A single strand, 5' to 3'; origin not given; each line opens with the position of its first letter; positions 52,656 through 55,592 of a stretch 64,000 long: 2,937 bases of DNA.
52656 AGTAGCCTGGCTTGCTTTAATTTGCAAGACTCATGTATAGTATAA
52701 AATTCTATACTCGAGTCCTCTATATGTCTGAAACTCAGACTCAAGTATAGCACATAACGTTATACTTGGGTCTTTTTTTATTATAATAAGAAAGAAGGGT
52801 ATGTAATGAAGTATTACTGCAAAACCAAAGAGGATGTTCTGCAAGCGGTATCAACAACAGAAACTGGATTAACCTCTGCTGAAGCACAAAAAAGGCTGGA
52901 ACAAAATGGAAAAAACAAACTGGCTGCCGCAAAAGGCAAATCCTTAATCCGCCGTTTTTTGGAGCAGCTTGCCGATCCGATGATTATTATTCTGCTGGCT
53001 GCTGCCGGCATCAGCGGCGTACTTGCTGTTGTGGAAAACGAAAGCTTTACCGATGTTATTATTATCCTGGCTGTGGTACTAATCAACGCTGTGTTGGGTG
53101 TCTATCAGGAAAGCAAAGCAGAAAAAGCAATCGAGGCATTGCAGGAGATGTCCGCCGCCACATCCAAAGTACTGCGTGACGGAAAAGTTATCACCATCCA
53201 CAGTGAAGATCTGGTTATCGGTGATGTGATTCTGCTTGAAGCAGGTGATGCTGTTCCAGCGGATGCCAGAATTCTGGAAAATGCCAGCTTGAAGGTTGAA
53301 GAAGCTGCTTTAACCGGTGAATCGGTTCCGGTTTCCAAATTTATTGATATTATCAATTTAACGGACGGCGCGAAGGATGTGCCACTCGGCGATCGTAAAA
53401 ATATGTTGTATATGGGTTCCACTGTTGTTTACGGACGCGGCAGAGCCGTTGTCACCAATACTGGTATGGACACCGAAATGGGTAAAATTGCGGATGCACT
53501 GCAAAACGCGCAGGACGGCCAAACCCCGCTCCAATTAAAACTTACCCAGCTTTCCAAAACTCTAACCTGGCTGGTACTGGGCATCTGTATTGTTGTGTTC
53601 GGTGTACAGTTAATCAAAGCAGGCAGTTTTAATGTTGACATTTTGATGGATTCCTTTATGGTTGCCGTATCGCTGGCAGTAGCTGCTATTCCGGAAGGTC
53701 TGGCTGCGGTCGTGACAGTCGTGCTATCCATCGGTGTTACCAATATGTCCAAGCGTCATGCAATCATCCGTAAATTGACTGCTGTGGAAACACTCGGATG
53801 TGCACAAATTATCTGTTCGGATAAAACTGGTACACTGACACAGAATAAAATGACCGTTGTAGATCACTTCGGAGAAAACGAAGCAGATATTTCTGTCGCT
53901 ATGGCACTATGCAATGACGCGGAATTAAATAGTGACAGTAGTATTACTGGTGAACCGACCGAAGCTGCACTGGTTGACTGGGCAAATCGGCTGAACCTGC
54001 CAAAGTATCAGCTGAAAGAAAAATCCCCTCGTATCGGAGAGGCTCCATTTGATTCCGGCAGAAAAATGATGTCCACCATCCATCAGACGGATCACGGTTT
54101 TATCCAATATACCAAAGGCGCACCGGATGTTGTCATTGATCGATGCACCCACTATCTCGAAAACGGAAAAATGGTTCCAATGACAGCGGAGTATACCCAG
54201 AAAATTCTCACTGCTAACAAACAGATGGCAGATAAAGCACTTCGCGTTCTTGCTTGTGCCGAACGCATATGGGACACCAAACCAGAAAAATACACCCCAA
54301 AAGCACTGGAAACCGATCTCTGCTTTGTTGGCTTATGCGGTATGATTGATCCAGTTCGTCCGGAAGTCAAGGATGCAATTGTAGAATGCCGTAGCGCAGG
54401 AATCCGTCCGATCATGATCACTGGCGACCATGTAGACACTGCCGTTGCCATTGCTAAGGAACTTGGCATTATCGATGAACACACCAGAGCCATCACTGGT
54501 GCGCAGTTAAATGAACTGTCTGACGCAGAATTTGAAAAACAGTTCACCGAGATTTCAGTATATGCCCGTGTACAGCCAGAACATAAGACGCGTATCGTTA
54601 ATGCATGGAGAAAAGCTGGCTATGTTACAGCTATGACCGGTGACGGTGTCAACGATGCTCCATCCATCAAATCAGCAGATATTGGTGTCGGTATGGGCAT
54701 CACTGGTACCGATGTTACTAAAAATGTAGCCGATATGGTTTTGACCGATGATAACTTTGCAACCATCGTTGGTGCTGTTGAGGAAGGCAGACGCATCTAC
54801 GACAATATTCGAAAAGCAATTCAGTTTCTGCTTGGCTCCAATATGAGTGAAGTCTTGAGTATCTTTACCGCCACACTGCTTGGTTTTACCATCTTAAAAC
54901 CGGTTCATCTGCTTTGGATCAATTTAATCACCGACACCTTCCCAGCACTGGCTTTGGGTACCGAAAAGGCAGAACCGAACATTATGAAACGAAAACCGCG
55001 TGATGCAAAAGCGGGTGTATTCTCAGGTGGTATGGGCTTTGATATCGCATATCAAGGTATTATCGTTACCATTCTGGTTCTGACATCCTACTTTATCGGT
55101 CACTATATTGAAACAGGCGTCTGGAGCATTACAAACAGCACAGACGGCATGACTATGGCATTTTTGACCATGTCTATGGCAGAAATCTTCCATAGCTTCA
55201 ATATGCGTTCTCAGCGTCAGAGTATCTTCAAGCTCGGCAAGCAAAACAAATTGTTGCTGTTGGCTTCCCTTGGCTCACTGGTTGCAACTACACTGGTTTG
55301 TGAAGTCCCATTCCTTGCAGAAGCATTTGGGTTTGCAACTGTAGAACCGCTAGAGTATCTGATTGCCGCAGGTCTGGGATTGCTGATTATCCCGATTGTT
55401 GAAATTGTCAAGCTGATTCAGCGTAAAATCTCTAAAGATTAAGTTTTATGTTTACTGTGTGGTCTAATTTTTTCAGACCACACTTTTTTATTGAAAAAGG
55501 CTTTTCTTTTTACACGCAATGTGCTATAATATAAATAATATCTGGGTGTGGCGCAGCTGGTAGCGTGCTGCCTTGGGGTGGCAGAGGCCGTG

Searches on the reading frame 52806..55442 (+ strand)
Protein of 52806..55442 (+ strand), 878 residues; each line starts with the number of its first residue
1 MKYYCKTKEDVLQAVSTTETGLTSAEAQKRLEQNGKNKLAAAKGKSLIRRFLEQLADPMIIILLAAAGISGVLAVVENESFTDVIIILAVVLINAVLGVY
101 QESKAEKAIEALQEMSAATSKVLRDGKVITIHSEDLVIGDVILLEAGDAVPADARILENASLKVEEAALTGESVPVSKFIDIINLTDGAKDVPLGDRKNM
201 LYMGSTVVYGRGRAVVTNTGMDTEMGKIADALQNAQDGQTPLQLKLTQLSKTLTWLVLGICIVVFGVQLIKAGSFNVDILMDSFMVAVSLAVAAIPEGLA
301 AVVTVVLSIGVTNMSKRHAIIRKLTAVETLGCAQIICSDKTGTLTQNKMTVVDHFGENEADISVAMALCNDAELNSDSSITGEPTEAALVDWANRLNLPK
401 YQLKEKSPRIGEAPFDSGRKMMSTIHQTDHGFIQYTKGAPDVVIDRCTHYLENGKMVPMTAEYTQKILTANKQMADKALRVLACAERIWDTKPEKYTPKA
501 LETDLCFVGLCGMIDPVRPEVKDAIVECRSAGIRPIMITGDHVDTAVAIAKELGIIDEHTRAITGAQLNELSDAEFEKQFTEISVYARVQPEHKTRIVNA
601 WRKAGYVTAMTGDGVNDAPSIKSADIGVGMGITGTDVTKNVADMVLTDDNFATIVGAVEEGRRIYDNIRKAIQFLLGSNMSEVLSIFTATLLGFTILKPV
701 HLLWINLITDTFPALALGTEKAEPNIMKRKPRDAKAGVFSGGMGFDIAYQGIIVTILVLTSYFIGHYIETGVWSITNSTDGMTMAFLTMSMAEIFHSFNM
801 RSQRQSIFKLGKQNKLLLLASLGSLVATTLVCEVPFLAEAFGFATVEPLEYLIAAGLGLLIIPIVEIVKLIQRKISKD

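Call 8: search_protein_families(library=ncbifam, proteins=[window:52806-55442:+])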
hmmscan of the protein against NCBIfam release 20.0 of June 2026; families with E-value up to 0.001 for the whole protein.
window:52806-55442:+ (878 aa): 20 families
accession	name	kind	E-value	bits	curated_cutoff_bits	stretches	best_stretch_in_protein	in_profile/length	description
TIGR01522.1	ATPase-IIA2_Ca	equivalog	2.1e-192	641.2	798.3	1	9-874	10-852/854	calcium-transporting P-type ATPase, PMR1-type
TIGR01116.1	ATPase-IIA1_Ca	equivalog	8.7e-190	632.7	703.4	1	52-873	2-799/799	calcium-translocating P-type ATPase, SERCA-type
TIGR01523.1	ATPase-IID_K-Na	equivalog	6.8e-158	527.1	645.05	3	367-771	438-864/997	potassium/sodium efflux P-type ATPase, fungal-type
TIGR01517.1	ATPase-IIB_Ca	equivalog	5.8e-151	504.5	507.05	1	17-871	51-879/882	calcium-translocating P-type ATPase, PMCA-type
TIGR01106.1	ATPase-IIC_X-K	subfamily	7.5e-144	480.9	946.1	3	17-358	32-369/997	Na,H/K antiporter P-type ATPase subunit alpha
TIGR01647.1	ATPase-IIIA_H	equivalog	2.6e-129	432.6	615.5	1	21-832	1-753/755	plasma-membrane proton-efflux P-type ATPase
TIGR01524.1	ATPase-IIIB_Mg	equivalog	4.4e-126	421.9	610.75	1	6-764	18-755/867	magnesium-translocating P-type ATPase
NF011702.0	PRK15122.1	subfamily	3e-110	369.6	975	1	7-738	35-772/907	magnesium-translocating P-type ATPase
TIGR01494.1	ATPase_P-type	subfamily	4.5e-100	335.3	62.3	4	582-692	362-466/478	HAD-IC family P-type ATPase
TIGR01525.1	ATPase-IB_hvy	subfamily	2.2e-74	251.3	346.25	2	61-559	7-430/560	heavy metal translocating P-type ATPase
TIGR01657.1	P-ATPase-V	hypoth_equivalog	1.2e-71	241.6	618.25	3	6-352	123-467/1055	ATP13A2 family polyamine export P-type ATPase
TIGR01512.1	ATPase-IB2_Cd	subfamily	1.9e-52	178.6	313.5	3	74-353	11-254/494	cadmium family heavy metal-translocating P-type ATPase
TIGR01511.1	ATPase-IB1_Cu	subfamily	1.5e-47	162.7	397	3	61-371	23-299/542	copper-translocating P-type ATPase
NF008262.1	PRK11033.1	equivalog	1.2e-42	146.3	1005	3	82-374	196-466/731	zinc/cadmium/mercury/lead-transporting ATPase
NF033775.1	P_type_ZntA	exception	6.9e-37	127.1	1240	3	586-711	602-715/732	Zn(II)/Cd(II)/Pb(II) translocating P-type ATPase ZntA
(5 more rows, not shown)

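Call 9: find_related_loci(query=window:52806-55439:+, collection=genome_contigs, flank=1500)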
Query window:52806-55439:+ (878 aa) in genome_contigs; peptide patterns used: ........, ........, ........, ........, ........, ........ (x = any residue, [..] = any of these).
600 stretches matched a pattern (row limit reached: there are more); 597 encode a relative of the query (tblastn E <= 1e-3); the best 80 are kept; 80 distinct loci.
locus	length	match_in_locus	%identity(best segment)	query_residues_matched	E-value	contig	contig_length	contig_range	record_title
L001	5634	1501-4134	82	1-878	0e+0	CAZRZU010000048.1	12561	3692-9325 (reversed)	MAG TPA_asm: uncultured Oscillospiraceae bacterium isolate SRP315200_co1_541 genome assembly, contig: NODE_10744_length_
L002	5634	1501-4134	81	1-877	0e+0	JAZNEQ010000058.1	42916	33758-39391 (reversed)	MAG: Eubacteriales bacterium isolate T1900044719_TS20190185.MAGScoT_cleanbin_000020 SGB_1898_k141_466506, whole genome s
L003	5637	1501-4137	81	1-878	0e+0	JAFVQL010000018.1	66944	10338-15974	MAG: Clostridia bacterium isolate RGIG5301 Sheep_Colon-2__c205216, whole genome shotgun sequence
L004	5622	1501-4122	80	1-874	0e+0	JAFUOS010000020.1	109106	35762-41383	MAG: Tyzzerella sp. isolate RGIG4687 Roe_deer_Rectum-5__c2974, whole genome shotgun sequence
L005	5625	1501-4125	81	1-877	0e+0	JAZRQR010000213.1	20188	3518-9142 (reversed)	MAG: Eubacteriales bacterium isolate T1900045361_YK20190051.MAGScoT_cleanbin_000011 SGB_6815_k141_1582462, whole genome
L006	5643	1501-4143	78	1-877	0e+0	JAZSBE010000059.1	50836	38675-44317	MAG: Eubacteriales bacterium isolate T1900044928_TS20190394.MAGScoT_cleanbin_000057 SGB_3403_k141_2508301, whole genome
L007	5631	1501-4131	80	1-877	0e+0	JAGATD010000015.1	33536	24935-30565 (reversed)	MAG: Clostridia bacterium isolate RGIG8750 Water_deer_Colon-4__c79240, whole genome shotgun sequence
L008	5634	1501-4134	79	1-878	0e+0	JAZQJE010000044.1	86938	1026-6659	MAG: Acutalibacteraceae bacterium isolate T1900044621_TS20190087.MAGScoT_cleanbin_000023 SGB_889_k141_1135303, whole gen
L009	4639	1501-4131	80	1-877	0e+0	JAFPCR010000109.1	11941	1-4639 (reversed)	MAG: Clostridia bacterium isolate RGIG1023 Dairy_cattle_Rectum.Co__c3568454, whole genome shotgun sequence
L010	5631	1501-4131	78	1-877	0e+0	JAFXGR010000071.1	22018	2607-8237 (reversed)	MAG: Lachnospiraceae bacterium isolate RGIG6399 Sheep_Rectum-5__c347685, whole genome shotgun sequence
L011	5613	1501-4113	79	1-877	0e+0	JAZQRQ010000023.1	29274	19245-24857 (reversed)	MAG: Faecalimonas sp. isolate T1900045225_TC20190221.MAGScoT_cleanbin_000015 SGB_5388_k141_2806634, whole genome shotgun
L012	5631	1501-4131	77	1-877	0e+0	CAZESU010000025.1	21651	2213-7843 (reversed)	MAG TPA_asm: uncultured Oscillospiraceae bacterium isolate SRP222994_co1_99 genome assembly, contig: NODE_4919_length_21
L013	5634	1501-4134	77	1-877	0e+0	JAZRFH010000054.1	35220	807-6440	MAG: Eubacteriales bacterium isolate T1900045495_YK20190189.MAGScoT_cleanbin_000013 SGB_7431_k141_1280762, whole genome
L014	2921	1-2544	82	31-878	0e+0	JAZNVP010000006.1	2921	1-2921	MAG: Oscillospiraceae bacterium isolate T1900044789_TS20190255.MAGScoT_cleanbin_000005 SGB_2637_k141_515871, whole genom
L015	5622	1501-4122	76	1-874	0e+0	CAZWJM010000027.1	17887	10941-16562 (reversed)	MAG TPA_asm: uncultured Oscillospiraceae bacterium isolate binchicken_co370_249 genome assembly, contig: NODE_3196_lengt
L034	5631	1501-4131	75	1-877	0e+0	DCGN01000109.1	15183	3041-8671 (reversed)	MAG TPA_asm: Clostridiales bacterium UBA1777 UBA1777_contig_146280, whole genome shotgun sequence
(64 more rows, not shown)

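Call 35: search_solved_structures(query=window:52806-55439:+, max_evalue=1e-50, show_alignments=1)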
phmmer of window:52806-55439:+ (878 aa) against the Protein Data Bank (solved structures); distinct sequences matched with E-value up to 1e-50: 70 (the best 60 are shown).
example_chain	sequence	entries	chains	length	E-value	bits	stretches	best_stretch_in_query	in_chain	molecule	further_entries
6zhf_A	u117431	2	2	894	1.5e-214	718.3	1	4-878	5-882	Calcium-transporting ATPase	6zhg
9euq_A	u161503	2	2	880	4.8e-214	716.6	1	4-876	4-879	Calcium-transporting ATPase lmo0841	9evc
6zhh_A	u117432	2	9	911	2e-213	714.5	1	4-878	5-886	Calcium-transporting ATPase | Calcium-transporting ATPase lmo0841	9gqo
4bew_A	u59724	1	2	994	2.7e-151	509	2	431-747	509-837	SARCOPLASMIC/ENDOPLASMIC RETICULUM CALCIUM ATPASE 1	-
27qy_A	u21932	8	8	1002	2.8e-151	509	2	431-747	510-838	Sarcoplasmic/endoplasmic reticulum calcium ATPase 1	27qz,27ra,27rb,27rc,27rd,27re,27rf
3tlm_A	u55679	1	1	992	3.4e-151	508.7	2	429-747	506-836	Sarcoplasmic/endoplasmic reticulum calcium ATPase 1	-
1iwo_A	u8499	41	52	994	6e-151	507.9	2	431-747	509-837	Sarcoplasmic/endoplasmic reticulum calcium ATPase 1 | Sarcoplasmic/endoplasmic reticulum calcium ATPase 1a | Sarcoplasmic/endoplasmic reticulum calcium ATPase 1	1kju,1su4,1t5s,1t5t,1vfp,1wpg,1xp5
2dqs_A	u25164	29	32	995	6e-151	507.9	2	431-747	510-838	Sarcoplasmic/endoplasmic reticulum calcium ATPase 1 | SERCA1a | SARCOPLASMIC ENDOPLASMIC RETICULUM CALCIUM ATPASE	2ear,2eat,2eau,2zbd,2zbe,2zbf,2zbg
3w5b_A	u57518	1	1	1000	6.1e-151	507.8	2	431-747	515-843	SERCA1a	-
8owa_A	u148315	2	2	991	6.6e-151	507.7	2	431-747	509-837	Sarcoplasmic/endoplasmic reticulum calcium ATPase 1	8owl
4nab_A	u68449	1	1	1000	1.5e-150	506.6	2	431-747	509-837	Sarcoplasmic/endoplasmic reticulum calcium ATPase 1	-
5zmw_A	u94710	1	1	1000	1.5e-150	506.6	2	431-747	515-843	Sarcoplasmic/endoplasmic reticulum calcium ATPase 1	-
6rb2_A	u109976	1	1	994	4.5e-150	505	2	431-747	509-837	Sarcoplasmic/endoplasmic reticulum calcium ATPase 1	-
5zmv_A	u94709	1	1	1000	4.6e-150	505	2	431-747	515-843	Sarcoplasmic/endoplasmic reticulum calcium ATPase 1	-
7bt2_A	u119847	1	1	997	1.2e-147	496.9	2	433-748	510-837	Sarcoplasmic/endoplasmic reticulum calcium ATPase 2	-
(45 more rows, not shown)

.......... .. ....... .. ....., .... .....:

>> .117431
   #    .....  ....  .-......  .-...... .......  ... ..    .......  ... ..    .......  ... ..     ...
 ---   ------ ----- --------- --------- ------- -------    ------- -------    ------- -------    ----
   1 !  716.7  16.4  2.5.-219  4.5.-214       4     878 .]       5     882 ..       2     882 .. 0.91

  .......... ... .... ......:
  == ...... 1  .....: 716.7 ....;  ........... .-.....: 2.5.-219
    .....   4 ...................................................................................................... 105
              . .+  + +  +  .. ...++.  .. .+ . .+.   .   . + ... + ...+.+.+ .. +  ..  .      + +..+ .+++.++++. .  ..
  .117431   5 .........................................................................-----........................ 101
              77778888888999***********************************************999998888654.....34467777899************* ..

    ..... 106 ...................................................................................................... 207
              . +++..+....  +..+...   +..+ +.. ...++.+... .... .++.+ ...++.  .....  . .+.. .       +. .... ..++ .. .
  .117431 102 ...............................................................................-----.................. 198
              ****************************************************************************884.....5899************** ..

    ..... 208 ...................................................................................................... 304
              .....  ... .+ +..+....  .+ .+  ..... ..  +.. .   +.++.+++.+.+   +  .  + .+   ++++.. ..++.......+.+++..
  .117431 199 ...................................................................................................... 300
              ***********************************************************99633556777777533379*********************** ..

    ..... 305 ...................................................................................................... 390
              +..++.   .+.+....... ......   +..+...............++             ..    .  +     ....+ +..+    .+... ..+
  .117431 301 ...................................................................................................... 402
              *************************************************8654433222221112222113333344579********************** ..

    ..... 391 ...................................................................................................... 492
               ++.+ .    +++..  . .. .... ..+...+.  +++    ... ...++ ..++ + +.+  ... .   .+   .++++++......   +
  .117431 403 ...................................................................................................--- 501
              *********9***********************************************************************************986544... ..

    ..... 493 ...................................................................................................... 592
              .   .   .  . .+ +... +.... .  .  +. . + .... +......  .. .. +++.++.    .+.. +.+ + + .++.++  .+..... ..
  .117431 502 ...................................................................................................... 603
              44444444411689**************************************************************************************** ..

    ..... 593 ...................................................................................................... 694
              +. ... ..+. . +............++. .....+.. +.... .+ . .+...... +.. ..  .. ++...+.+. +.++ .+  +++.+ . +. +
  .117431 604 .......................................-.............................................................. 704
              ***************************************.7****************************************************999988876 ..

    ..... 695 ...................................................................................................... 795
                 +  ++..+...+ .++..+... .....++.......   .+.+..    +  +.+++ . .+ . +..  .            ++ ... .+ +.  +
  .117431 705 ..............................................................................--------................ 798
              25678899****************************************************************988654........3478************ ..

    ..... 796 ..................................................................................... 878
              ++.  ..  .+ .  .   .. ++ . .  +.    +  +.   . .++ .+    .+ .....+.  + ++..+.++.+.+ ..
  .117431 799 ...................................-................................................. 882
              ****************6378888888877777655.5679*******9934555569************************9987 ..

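Call 47: search_protein_families(library=pfam, proteins=[L015:173-1501:+, L034:353-1501:+, window:52806-55439:+])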
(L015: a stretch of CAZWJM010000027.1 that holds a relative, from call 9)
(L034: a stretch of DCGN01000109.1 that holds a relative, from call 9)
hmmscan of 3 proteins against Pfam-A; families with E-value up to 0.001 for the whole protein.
L015:173-1501:+ (443 aa): 3 families
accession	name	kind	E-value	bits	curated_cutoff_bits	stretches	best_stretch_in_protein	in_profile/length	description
PF01595.25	CNNM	-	8.9e-50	169.3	28.4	1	17-212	2-180/181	Cyclin M transmembrane N-terminal domain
PF00571.33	CBS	-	8.3e-15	55.3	24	2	299-347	8-56/57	CBS domain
PF03471.22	CorC_HlyC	-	5e-13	49.3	27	1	363-437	2-79/81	Transporter associated domain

L034:353-1501:+ (383 aa): 1 family
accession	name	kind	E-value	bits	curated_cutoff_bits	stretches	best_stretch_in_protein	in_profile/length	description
PF01594.21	AI-2E_transport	-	2.2e-38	132.7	34.3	1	17-346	7-320/327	AI-2E family transporter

window:52806-55439:+ (878 aa): 5 families
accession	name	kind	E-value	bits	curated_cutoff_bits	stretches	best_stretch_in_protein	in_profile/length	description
PF00122.25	E1-E2_ATPase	-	1.8e-56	190.9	28.1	1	114-317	1-181/181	E1-E2 ATPase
PF00689.26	Cation_ATPase_C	-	1.4e-51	175.2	27.3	1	695-871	2-175/175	Cation transporting ATPase, C-terminus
PF13246.12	Cation_ATPase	-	6.3e-22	77.9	21.7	1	367-450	1-91/91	Cation transport ATPase (P-type)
PF00690.31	Cation_ATPase_N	-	1.1e-20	73.4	20.4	1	6-70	4-69/69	Cation transporter/ATPase, N-terminus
PF00702.32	Hydrolase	-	3.3e-18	67.2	26.4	1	335-625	3-191/191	haloacid dehalogenase-like hydrolase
